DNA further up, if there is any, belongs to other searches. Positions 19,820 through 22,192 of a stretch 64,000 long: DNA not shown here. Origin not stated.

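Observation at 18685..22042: B12-type radical SAM enzyme with a 7 x 11-residue repeat tail, placed immediately upstream of fabF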

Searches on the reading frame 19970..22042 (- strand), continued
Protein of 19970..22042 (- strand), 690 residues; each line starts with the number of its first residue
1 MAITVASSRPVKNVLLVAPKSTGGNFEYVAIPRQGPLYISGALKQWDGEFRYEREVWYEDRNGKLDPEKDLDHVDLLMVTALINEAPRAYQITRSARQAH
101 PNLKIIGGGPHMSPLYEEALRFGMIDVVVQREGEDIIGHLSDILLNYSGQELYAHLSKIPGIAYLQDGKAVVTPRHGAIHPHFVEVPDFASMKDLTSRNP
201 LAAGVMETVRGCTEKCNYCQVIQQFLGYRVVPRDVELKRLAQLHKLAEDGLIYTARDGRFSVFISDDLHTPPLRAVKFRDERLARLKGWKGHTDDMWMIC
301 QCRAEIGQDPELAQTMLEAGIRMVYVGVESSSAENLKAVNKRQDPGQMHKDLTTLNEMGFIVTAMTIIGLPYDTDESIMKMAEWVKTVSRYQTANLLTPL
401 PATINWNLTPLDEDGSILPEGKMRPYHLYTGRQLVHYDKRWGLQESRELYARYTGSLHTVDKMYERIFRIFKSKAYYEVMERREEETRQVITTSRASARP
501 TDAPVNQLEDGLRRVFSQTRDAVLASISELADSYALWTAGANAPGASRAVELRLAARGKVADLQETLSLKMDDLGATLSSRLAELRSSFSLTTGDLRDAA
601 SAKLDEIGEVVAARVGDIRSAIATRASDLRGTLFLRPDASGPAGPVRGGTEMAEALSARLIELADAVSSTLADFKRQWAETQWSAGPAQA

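Call 14: find_related_loci(query=A1, collection=genome_contigs, flank=6000)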
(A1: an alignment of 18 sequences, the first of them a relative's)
Query A1 (690 aa) in genome_contigs; peptide patterns used: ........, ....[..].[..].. (x = any residue, [..] = any of these).
322 stretches matched a pattern; 282 encode a relative of the query (tblastn E <= 1e-3); the best 80 are kept; 80 distinct loci.
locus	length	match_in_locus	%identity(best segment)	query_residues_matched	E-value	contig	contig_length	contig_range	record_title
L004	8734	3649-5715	77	1-688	0e+0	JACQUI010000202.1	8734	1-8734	MAG: Chloroflexi bacterium isolate NC_groundwater_1433_Ag_S-0.65um_63_37 S_p65_S5_coassembly_k141_2943808, whole genome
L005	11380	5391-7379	62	11-675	0e+0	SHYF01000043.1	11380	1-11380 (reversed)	MAG: Dehalococcoidia bacterium isolate Baikal-deep-G112 BACOMB-C27551, whole genome shotgun sequence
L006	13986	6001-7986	62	12-675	0e+0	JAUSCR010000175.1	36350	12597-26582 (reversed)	MAG: Dehalococcoidia bacterium isolate E14_concoct.bin.151_sub E14_k141_431317, whole genome shotgun sequence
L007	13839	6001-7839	61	5-633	0e+0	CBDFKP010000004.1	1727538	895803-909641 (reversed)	MAG: Dehalococcoidia bacterium isolate 54f7828e-2c5e-4b54-8adc-feff5b35415e genome assembly, contig: contig_4, whole gen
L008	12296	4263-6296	80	1-677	0e+0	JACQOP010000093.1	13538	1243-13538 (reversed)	MAG: Chloroflexi bacterium isolate NC_groundwater_1284_Ag_S-0.2um_61_37 S_p2_S4_coassembly_k141_2356664, whole genome sh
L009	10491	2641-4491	59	7-674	0e+0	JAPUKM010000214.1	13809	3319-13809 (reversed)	MAG: Chloroflexota bacterium isolate KW1-S15_215 KW1-S15_215_cg214, whole genome shotgun sequence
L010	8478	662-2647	57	5-629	0e+0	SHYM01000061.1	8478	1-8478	MAG: Dehalococcoidia bacterium isolate Baikal-deep-G119 BACOMB-C39947, whole genome shotgun sequence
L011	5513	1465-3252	59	4-585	0e+0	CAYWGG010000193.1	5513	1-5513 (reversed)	MAG TPA_asm: uncultured Dehalococcoidia bacterium isolate binchicken_co21_430 genome assembly, contig: NODE_18679_length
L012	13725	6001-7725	57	12-613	0e+0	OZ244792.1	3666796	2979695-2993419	MAG: Dehalococcoidia bacterium isolate ad4dcc4a-e611-4ae4-9ebb-ef3820abf337 genome assembly, chromosome: 1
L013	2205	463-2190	57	11-613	0e+0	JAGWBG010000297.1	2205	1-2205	MAG: Dehalococcoidia bacterium isolate 277c_27 scaffold_61710, whole genome shotgun sequence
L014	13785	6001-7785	56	2-586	0e+0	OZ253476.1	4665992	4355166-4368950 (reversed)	MAG: Dehalococcoidia bacterium isolate f6f1a14d-75c1-44c4-996a-bd844335e16e genome assembly, chromosome: 1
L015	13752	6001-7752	53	11-673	0e+0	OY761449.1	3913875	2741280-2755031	MAG: Dehalococcoidia bacterium isolate 8faaec51-6d46-4fc3-9050-60b85d5760d4 genome assembly, chromosome: 1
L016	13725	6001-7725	58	12-580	0e+0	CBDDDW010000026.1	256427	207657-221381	MAG: Dehalococcoidia bacterium isolate 9f6fb6b0-17a9-46aa-8c0f-e8d1727f8334 genome assembly, contig: contig_26, whole ge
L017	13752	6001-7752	53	11-673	0e+0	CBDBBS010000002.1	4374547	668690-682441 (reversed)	MAG: Dehalococcoidia bacterium isolate ddb4ac3d-8f21-48f8-a382-dd94587b0ab6 genome assembly, contig: contig_2, whole gen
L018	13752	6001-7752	53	11-673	0e+0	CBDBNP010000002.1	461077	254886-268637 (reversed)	MAG: Dehalococcoidia bacterium isolate af979d49-7d3b-4688-8ea5-a167a3c9a9f9 genome assembly, contig: contig_2, whole gen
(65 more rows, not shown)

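Call 18: search_solved_structures(query=A1, max_evalue=0.01)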
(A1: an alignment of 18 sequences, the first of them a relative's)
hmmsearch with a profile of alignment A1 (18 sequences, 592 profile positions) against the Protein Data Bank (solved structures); distinct sequences matched with E-value up to 0.01: 29.
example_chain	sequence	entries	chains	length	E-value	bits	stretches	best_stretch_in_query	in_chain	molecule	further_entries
9ccb_A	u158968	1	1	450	4.1e-09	38.6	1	96-238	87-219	Radical SAM core domain-containing protein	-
9hx4_F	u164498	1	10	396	3.7e-08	35.5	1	504-586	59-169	Apolipoprotein A-IV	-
3s84_A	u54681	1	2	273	2e-07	33.1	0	476-582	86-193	Apolipoprotein A-IV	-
6fd2_B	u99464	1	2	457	1.2e-05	27.1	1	272-396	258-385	Putative apramycin biosynthetic oxidoreductase 4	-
2lem_A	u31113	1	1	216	2.3e-05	26.3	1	442-574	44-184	Apolipoprotein A-I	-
6clz_B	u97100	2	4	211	4.4e-05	25.3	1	474-588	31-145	Apolipoprotein A-I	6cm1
3k2s_A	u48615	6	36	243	6.4e-05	24.8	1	474-574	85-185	Apolipoprotein A-I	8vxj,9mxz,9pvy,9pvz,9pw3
3r2p_A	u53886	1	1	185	9e-05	24.3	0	495-572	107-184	Apolipoprotein A-I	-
8uzp_M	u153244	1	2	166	0.00011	24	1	441-578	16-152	stem_mimetic_01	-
1av1_A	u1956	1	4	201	0.00011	24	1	474-574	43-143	APOLIPOPROTEIN A-I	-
4v6m_A0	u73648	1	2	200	0.00012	23.9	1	474-574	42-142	Apolipoprotein A-I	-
6pts_A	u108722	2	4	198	0.00012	23.9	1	474-574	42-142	Apolipoprotein A-I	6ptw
2msc_A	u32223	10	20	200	0.00012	23.8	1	474-574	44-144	Apolipoprotein A-I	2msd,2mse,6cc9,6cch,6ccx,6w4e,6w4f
7kjr_C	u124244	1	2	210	0.0002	23.2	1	474-574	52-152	Apolipoprotein A-I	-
8eqs_C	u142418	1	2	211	0.0002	23.1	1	474-574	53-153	Apolipoprotein A-I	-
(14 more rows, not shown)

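Call 24: search_protein_representatives(protein=window:19970-22042:-)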
Query: 690 residues. Proteins with E-value up to 0.001 (for the whole library): 8267; up to 1e-10: 884; up to 1e-30: 22. The best 150 are listed.
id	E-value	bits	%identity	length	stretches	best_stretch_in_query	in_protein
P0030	4.7e-245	831.6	59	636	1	8-634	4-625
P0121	1.0e-192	658.7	61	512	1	37-497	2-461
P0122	1.0e-178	612.4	67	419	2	206-474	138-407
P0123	6.5e-155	533.8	56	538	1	11-468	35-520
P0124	3.6e-153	528.0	58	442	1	250-687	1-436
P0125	2.4e-135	469.1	51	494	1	9-474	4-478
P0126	1.3e-99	351.0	66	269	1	423-687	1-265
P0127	3.2e-98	346.4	59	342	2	259-473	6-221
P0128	3.9e-84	299.9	59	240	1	12-245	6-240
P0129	2.4e-75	270.9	68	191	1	296-473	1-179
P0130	1.4e-64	235.3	69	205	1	11-167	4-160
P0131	1.0e-63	232.5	37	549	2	4-409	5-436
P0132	2.4e-54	201.5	50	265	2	340-475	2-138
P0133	1.5e-53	198.8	71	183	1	323-447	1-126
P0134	2.7e-49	184.8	69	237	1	358-475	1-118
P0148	5.7e-26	107.7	33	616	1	8-403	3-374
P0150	1.0e-25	106.9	30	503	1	10-403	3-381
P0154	2.3e-24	102.4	33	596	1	13-419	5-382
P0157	5.8e-24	101.1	34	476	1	7-403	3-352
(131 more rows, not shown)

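Call 25: list_cluster_members(proteins=[P0131, P0125, P0123, P0148, P0150, P0154, P0157])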
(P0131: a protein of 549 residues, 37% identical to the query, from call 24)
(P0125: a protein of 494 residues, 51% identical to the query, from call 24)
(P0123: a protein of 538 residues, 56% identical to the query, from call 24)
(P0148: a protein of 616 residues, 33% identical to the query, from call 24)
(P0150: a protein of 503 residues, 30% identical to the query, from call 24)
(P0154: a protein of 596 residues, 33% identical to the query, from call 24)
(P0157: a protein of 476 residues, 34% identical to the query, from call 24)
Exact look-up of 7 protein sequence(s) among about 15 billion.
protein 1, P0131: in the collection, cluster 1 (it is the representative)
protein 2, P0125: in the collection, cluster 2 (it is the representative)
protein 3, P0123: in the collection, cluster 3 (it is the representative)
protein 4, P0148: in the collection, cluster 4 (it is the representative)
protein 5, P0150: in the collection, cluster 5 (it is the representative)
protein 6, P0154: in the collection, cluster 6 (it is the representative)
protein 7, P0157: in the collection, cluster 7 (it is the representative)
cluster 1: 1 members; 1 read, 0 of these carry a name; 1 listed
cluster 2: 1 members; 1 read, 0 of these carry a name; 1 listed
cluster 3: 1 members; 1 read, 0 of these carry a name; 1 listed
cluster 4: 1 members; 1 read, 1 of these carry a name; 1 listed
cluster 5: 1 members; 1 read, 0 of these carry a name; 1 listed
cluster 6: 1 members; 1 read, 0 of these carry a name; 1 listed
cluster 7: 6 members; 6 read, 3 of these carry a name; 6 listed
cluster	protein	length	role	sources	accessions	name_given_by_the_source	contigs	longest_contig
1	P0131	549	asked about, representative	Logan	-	-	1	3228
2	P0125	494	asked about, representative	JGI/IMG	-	-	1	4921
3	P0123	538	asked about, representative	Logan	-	-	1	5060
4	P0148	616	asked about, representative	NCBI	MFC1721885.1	B12-binding domain-containing radical SAM protein [Patescibacteria group bacterium]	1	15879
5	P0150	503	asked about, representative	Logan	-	-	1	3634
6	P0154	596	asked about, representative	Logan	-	-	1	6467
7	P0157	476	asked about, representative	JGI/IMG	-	anaerobic magnesium-protoporphyrin IX monomethyl ester cyclase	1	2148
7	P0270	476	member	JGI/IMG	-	radical SAM superfamily enzyme YgiQ (UPF0313 family)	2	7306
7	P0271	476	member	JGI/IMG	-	radical SAM superfamily enzyme YgiQ (UPF0313 family)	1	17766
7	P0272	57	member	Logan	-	-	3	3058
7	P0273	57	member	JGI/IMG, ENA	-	-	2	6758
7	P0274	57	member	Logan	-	-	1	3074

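Call 41: predict_structure(alignment_id=A2)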
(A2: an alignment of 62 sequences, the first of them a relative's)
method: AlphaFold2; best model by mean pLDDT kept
length: 690 residues; sequences in the alignment: 62
mean_pLDDT: 79.5   pTM: 0.65
mean pLDDT of the five models: 79.5, 78.3, 77.3, 74.5, 74.2
residues with pLDDT >= 90: 231; 70-90: 280; 50-70: 127; < 50: 52
segments of 3 or more residues with pLDDT < 50: 1-4, 267-270, 399-411, 423-425, 486-499, 685-690
pLDDT, mean of each block of 10 residues (from residue 1): 62 95 55 88 96 94 89 97 78 95 93 82 93 92 97 97 95 84 92 90 85 64 65 93 96 91 69 64 90 92 88 93 88 78 83 95 87 90 93 71 40 52 52 63 77 86 67 59 47 37 78 84 83 68 60 80 85 83 80 67 89 90 86 61 61 86 89 86 50
secondary structure, 60 per line:
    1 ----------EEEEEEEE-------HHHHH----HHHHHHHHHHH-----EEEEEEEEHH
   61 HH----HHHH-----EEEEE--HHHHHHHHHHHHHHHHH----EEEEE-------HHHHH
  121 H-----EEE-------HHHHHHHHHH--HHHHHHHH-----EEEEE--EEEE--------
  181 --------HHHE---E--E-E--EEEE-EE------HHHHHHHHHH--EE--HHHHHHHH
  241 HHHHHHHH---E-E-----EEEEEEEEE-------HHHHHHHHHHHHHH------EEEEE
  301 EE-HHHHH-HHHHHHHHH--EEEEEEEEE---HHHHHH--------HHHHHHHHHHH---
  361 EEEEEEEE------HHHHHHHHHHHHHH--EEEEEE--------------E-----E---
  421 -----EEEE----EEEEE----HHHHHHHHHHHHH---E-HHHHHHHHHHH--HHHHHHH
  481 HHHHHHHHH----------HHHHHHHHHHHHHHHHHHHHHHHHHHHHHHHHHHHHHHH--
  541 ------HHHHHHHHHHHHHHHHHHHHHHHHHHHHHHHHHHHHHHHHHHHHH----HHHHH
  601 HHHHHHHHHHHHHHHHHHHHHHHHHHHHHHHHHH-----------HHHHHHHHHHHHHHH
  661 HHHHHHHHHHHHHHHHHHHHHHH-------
elements in order (helices of 4 or more, strands of 3 or more residues): E11-18 H26-30 H35-45 E51-58 H59-62 H67-70 E76-80 H83-99 E104-108 H116-121 E127-129 H137-146 H149-156 E162-166 E169-172 E204-207 H217-226 H233-248 E260-268 H276-289 E296-302 H304-308 H310-318 E321-329 H333-338 H347-357 E361-368 H375-388 E391-396 E426-429 E434-438 H443-455 H461-471 H474-489 H500-538 H547-591 H596-634 H646-683

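Call 44: fold_search(model_id=the predicted structure, library=pdb)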
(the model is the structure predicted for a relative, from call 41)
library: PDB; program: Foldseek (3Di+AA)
matches with E <= 10: 957; with E <= 0.001: 27
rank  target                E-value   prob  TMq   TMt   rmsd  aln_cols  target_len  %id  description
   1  9ccb                  2.4e-15  1.00  0.42  0.66   7.4       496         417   17  X-ray crystal structure of methyl-coenzyme M reductase glutamine methylase (MgmA) from Methanothermobacter marburgensis  (released 2025-01-01)
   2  6fd2_B                1.4e-14  1.00  0.43  0.62   8.0       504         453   16  Radical SAM 1,2-diol dehydratase AprD4 in complex with its substrate paromamine (released 2018-01-17)
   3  6fd2_A                2.0e-14  1.00  0.45  0.64   6.8       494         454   17  Radical SAM 1,2-diol dehydratase AprD4 in complex with its substrate paromamine (released 2018-01-17)
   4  6wte_B                7.2e-14  1.00  0.42  0.53   5.1       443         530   16  Structure of radical S-adenosylmethionine methyltransferase, TsrM, from Kitasatospora setae with cobalamin and [4Fe-4S (released 2020-12-23)
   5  6wte_A                8.4e-14  1.00  0.41  0.49   7.1       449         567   16  Structure of radical S-adenosylmethionine methyltransferase, TsrM, from Kitasatospora setae with cobalamin and [4Fe-4S (released 2020-12-23)
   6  7kdx_B                9.3e-14  1.00  0.43  0.45  15.9       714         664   14  Crystal structure of Streptomyces tokunonesis TokK with hydroxycobalamin, 5'-deoxyadenosine, and methionine (released 2022-01-12)
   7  6wtf_A                2.7e-13  1.00  0.40  0.50   7.1       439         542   16  Structure of radical S-adenosylmethionine methyltransferase, TsrM, from Kitasatospora setae with tryptophan substrate  (released 2020-12-23)
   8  6wtf_B                4.3e-13  1.00  0.41  0.51   5.1       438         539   16  Structure of radical S-adenosylmethionine methyltransferase, TsrM, from Kitasatospora setae with tryptophan substrate  (released 2020-12-23)
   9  9n1c                  5.0e-13  1.00  0.41  0.44   4.8       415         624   13  Crystal structure of CysS from Corallococcus sp. CA054B with 5'-deoxyadenosine, methionine, and pantetheinylated 3-ethox (released 2026-01-28)
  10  9n1b                  5.3e-13  1.00  0.42  0.46   4.7       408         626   13  Crystal structure of CysS from Corallococcus sp. CA054B with 5'-deoxyadenosine, methionine, and pantetheinylated 3-metho (released 2026-01-28)
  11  9n1d                  6.9e-13  1.00  0.42  0.46   4.7       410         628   13  Crystal structure of CysS from Corallococcus sp. CA054B with 5'-deoxyadenosine and methionine bound (released 2026-01-28)
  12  7kdy_B                6.9e-13  1.00  0.39  0.41   5.0       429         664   14  Crystal structure of Streptomyces tokunonesis TokK with hydroxycobalamin, 5'-deoxyadenosine, methionine, and (2R)-pant (released 2022-01-12)
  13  7kdy_A                1.2e-12  1.00  0.39  0.41   5.0       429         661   14  Crystal structure of Streptomyces tokunonesis TokK with hydroxycobalamin, 5'-deoxyadenosine, methionine, and (2R)-pant (released 2022-01-12)
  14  7kdx_A                2.1e-12  1.00  0.38  0.39   5.3       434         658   14  Crystal structure of Streptomyces tokunonesis TokK with hydroxycobalamin, 5'-deoxyadenosine, and methionine (released 2022-01-12)
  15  5ul4                  5.1e-12  1.00  0.43  0.41  17.3       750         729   13  Structure of Cobalamin-dependent S-adenosylmethionine radical enzyme OxsB with aqua-cobalamin and S-adenosylmethionine b (released 2017-04-19)
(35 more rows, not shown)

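Call 55: search_protein_families(library=ncbifam, proteins=[L003:3006-4256:-, L003:10149-11408:+], max_evalue=1e-80)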
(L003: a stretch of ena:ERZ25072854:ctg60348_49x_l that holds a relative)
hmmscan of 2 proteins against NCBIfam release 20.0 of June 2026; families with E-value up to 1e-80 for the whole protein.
L003:3006-4256:- (416 aa): 9 families
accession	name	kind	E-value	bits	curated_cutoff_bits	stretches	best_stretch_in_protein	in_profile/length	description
TIGR03150.1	fabF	equivalog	1.7e-167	557.2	493.75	1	7-412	2-407/407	beta-ketoacyl-ACP synthase II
NF005589.0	PRK07314.1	subfamily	1.4e-161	537.8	387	1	5-414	3-412/413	beta-ketoacyl-ACP synthase II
NF004970.0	PRK06333.1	subfamily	1.2e-140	469.1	525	1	5-415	3-423/424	beta-ketoacyl-ACP synthase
NF006274.0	PRK08439.1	equivalog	1.3e-128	429.3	621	1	7-413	3-405/406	beta-ketoacyl-ACP synthase II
NF006434.0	PRK08722.1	equivalog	9.7e-117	390.3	759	1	6-414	4-414/414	beta-ketoacyl-ACP synthase II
NF005076.0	PRK06501.1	equivalog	2.9e-97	326.2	629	1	143-412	152-421/425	beta-ketoacyl-ACP synthase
NF006587.0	PRK09116.1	equivalog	2.9e-91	306.2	470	1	7-414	3-407/408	beta-ketoacyl-ACP synthase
NF005916.1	PRK07910.1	equivalog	7.7e-88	295.2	560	1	7-413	13-417/418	KasA/KasB family beta-ketoacyl-ACP synthase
NF005935.0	PRK07967.1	equivalog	6.5e-87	292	630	1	7-415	3-405/406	beta-ketoacyl-ACP synthase I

L003:10149-11408:+ (419 aa): 9 families
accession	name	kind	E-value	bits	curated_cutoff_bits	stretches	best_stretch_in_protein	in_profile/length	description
TIGR03150.1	fabF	equivalog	1.4e-173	577.2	493.75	1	5-410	1-406/407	beta-ketoacyl-ACP synthase II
NF005589.0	PRK07314.1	subfamily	1.7e-170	567.3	387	1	3-412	2-411/413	beta-ketoacyl-ACP synthase II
NF004970.0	PRK06333.1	subfamily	1.3e-147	492.1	525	1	3-412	2-421/424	beta-ketoacyl-ACP synthase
NF006274.0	PRK08439.1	equivalog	3e-130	434.7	621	1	5-412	2-405/406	beta-ketoacyl-ACP synthase II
NF006434.0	PRK08722.1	equivalog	4.1e-123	411.3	759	1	4-412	3-413/414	beta-ketoacyl-ACP synthase II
NF005916.1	PRK07910.1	equivalog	5.8e-100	335.1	560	1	6-412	13-417/418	KasA/KasB family beta-ketoacyl-ACP synthase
NF006587.0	PRK09116.1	equivalog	5.7e-95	318.5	470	1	5-412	2-406/408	beta-ketoacyl-ACP synthase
NF005076.0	PRK06501.1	equivalog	2.5e-91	306.7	629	0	146-414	156-424/425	beta-ketoacyl-ACP synthase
NF005935.0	PRK07967.1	equivalog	9.5e-90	301.3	630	1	5-412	2-403/406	beta-ketoacyl-ACP synthase I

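Call 56: find_homologous_proteins(query=P0131, max_evalue=1e-10)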
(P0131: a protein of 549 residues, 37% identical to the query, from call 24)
Query P0131 (549 aa): 9 proteins with E <= 1e-10 among 8000 candidates.
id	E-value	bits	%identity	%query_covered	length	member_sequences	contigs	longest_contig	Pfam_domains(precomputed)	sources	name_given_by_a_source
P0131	0.0e+0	1275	100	100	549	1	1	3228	PF04055.28,PF02310.25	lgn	-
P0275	0.0e+0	1059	83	99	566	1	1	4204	PF04055.28,PF02310.25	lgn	-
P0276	6.8e-227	773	62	100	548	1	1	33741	PF04055.28,PF02310.25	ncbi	-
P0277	8.3e-224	762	61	100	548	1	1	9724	PF04055.28,PF02310.25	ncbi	-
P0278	7.9e-210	716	60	98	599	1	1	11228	PF04055.28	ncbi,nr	ncbi:MAG: hypothetical protein HYX97_00530 [Chloroflexi bacterium]|nr:hypothetical protein [Chlorofl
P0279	1.1e-201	689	57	98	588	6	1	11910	PF04055.28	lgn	-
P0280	1.1e-198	680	58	97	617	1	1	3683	PF04055.28,PF02310.25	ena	-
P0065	2.7e-77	279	35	95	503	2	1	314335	PF04055.28,PF02310.25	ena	-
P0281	8.0e-62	228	34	95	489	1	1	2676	PF04055.28,PF02310.25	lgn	-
